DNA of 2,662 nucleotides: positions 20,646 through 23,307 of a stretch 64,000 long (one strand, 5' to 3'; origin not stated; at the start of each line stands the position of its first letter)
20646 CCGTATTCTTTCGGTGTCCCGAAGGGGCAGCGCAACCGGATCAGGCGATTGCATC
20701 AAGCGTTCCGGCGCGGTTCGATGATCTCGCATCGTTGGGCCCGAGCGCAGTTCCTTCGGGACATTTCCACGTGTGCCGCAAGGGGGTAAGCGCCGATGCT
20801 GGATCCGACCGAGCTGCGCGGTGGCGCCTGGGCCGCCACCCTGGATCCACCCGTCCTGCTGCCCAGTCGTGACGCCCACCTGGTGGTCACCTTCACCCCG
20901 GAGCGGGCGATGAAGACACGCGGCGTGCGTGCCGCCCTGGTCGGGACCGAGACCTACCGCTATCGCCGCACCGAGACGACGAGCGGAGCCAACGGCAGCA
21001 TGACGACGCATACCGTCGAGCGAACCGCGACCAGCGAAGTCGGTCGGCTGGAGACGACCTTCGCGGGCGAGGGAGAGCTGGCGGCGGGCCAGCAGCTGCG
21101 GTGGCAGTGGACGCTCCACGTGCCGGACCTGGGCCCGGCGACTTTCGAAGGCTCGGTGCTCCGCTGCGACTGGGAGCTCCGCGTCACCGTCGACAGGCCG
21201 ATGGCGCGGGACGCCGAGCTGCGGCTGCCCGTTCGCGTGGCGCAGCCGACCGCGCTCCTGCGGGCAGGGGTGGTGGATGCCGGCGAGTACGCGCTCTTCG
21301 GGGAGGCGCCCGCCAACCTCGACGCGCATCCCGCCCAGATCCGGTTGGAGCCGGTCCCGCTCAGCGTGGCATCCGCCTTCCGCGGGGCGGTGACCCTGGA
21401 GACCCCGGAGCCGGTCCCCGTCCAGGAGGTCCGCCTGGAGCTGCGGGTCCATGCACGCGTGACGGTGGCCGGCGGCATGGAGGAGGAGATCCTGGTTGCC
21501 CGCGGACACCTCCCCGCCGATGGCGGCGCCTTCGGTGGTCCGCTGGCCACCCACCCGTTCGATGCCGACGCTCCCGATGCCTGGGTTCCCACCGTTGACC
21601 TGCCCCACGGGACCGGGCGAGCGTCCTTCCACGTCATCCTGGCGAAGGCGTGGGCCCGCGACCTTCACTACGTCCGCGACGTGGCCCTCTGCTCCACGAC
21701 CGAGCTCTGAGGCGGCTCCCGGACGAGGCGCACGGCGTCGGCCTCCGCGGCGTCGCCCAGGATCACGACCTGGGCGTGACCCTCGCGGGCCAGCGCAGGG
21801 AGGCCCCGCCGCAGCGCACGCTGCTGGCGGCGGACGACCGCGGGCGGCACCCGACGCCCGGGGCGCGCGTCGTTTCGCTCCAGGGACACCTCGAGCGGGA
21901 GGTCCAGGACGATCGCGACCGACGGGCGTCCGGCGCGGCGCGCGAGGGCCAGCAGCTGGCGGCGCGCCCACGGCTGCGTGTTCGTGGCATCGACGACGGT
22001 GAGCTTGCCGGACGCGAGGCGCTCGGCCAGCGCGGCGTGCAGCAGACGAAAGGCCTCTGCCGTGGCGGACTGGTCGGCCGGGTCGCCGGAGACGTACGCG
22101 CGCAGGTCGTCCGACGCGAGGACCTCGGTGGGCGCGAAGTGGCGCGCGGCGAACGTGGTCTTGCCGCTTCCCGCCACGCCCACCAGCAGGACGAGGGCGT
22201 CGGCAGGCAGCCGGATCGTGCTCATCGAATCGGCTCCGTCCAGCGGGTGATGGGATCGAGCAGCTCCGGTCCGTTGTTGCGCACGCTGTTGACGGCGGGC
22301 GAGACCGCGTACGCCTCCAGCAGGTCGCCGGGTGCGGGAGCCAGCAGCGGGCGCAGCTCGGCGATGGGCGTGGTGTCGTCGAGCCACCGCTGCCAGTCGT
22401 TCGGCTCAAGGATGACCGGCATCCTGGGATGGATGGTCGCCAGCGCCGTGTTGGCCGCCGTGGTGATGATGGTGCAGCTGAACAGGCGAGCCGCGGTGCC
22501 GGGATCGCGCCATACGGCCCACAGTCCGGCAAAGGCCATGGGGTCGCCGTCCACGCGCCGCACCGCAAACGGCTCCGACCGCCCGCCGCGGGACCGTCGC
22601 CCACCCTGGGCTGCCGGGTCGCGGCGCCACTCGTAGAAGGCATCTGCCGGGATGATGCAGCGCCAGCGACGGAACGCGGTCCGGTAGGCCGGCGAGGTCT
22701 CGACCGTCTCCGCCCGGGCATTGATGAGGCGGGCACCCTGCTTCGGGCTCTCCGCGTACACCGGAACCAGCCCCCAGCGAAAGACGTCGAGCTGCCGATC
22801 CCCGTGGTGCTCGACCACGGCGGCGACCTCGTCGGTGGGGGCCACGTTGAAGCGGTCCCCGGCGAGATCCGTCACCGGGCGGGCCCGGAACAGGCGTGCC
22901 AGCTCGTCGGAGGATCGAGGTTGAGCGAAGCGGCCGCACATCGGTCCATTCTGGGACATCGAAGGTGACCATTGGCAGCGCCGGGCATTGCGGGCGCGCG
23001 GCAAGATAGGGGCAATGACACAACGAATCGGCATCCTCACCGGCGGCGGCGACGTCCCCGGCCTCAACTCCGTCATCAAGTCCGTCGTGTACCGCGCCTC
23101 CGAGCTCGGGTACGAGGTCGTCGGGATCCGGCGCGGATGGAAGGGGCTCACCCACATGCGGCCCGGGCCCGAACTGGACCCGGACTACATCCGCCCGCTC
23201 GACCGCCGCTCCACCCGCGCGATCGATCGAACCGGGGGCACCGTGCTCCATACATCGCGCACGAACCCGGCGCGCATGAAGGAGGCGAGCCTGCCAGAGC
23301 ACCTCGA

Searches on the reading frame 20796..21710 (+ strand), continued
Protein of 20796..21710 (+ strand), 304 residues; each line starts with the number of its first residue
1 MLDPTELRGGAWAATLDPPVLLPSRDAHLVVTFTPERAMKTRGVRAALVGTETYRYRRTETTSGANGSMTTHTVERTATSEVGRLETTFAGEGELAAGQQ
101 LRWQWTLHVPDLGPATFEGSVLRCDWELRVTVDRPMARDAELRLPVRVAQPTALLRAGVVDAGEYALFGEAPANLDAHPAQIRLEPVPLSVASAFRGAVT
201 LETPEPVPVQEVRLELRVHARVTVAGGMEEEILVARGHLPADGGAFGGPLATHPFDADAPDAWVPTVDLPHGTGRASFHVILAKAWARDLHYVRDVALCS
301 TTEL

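Call 41: find_related_loci(query=A2, collection=genome_contigs, flank=6000)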
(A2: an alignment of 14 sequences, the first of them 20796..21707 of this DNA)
Query A2 (304 aa) in genome_contigs; peptide patterns used: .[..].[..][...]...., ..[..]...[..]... (x = any residue, [..] = any of these).
118 stretches matched a pattern; 97 encode a relative of the query (tblastn E <= 1e-3); the best 80 are kept; 80 distinct loci.
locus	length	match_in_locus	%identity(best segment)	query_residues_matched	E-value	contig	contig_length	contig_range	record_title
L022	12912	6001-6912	86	1-304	2e-175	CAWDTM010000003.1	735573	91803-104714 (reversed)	MAG: uncultured Chloroflexia bacterium isolate MFD05442.bin.1.16 genome assembly, contig: contig_27988, whole genome sho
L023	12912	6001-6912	86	1-304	3e-173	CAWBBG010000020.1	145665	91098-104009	MAG: uncultured Chloroflexia bacterium isolate MFD02923.bin.2.22 genome assembly, contig: contig_6506, whole genome shot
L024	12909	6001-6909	83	1-304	3e-164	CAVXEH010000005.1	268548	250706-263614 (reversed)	MAG: uncultured Chloroflexia bacterium isolate MFD02416.bin.1.132 genome assembly, contig: contig_45052, whole genome sh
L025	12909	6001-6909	82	1-304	5e-163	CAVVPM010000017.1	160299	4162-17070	MAG: uncultured Alphaproteobacteria bacterium isolate MFD02416.bin.2.84 genome assembly, contig: contig_57872, whole gen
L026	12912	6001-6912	74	1-304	4e-154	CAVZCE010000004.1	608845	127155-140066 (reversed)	MAG: uncultured Chloroflexia bacterium isolate MFD01721.bin.1.54 genome assembly, contig: contig_22060, whole genome sho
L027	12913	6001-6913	93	1-304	2e-158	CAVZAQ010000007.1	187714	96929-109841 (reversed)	MAG: uncultured Chloroflexia bacterium isolate MFD01721.bin.3.65 genome assembly, contig: contig_3002, whole genome shot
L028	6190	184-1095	71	1-304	1e-142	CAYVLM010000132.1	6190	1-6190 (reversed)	MAG TPA_asm: uncultured Steroidobacteraceae bacterium isolate binchicken_co116_443 genome assembly, contig: NODE_15519_l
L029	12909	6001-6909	85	1-304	1e-168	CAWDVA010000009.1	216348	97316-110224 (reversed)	MAG: uncultured Chloroflexia bacterium isolate MFD05684.bin.1.348 genome assembly, contig: contig_50953, whole genome sh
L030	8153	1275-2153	60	12-304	2e-110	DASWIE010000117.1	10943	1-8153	MAG TPA_asm: Candidatus Limnocylindria bacterium isolate SMAG_U2860 k141_3585941, whole genome shotgun sequence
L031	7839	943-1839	57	5-304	1e-108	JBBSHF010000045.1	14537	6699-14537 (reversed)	MAG: Candidatus Limnocylindria bacterium isolate LS2_sbin.60 LS2_sbin.60_K_714756_L_14537_cov_40.7424, whole genome shot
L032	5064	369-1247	58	12-304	2e-107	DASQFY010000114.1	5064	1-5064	MAG TPA_asm: Candidatus Dormiibacterota bacterium isolate SMAG_U11792 k141_676007, whole genome shotgun sequence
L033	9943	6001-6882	58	11-304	4e-107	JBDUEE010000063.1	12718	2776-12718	MAG: Chloroflexota bacterium isolate cluster4_bin.88 NODE_11857_length_12718_cov_6.990839, whole genome shotgun sequence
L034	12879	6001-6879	59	12-304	5e-107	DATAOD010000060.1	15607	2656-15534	MAG TPA_asm: Candidatus Limnocylindria bacterium isolate SMAG_U7036 k141_3533053, whole genome shotgun sequence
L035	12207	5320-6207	58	9-304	2e-106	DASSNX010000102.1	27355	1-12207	MAG TPA_asm: Candidatus Limnocylindria bacterium isolate SMAG_U1237 k141_1286694, whole genome shotgun sequence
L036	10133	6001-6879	58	12-304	3e-106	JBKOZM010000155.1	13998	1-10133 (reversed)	MAG: Chloroflexota bacterium isolate GB_HAYS_MAG_00034 GB_HAYS_000000192025, whole genome shotgun sequence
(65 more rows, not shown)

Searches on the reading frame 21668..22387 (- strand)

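Call 9: search_protein_families(library=pfam, proteins=[window:21668-22387:-], max_evalue=0.01)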
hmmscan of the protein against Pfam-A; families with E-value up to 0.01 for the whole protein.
window:21668-22387:- (239 aa): 8 families
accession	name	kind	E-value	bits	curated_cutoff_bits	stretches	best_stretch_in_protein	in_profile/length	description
PF13671.12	AAA_33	-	2.9e-29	102.6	27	1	65-193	1-141/143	AAA domain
PF08433.16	KTI12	-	7.2e-07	29.4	22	1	64-177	2-121/271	Chromatin associated protein KTI12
PF06745.19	ATPase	-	4.7e-06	26.6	26.6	1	51-138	7-92/231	KaiC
PF13191.12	AAA_16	-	1.6e-05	26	32.6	1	64-218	25-146/167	AAA ATPase domain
PF06414.18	Zeta_toxin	-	5.6e-05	23.1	22.3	1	63-210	16-184/199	Zeta toxin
PF13238.12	AAA_18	-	0.0013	19.6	29.4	0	66-176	1-112/128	AAA domain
PF13555.12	AAA_29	-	0.0062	16.7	27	0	57-79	16-38/61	P-loop containing region of AAA domain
PF13479.12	AAA_24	-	0.0067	16.7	27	1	66-134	5-72/195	AAA domain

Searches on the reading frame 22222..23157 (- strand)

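Call 9: search_protein_families(library=pfam, proteins=[window:22222-23157:-], max_evalue=0.01)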
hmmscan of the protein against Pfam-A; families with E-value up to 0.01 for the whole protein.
window:22222-23157:- (311 aa): 1 family
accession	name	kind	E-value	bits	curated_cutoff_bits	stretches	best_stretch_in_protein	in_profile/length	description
PF02586.19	SRAP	-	1.1e-68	231.4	27.1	1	73-292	1-214/214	SOS response associated peptidase (SRAP)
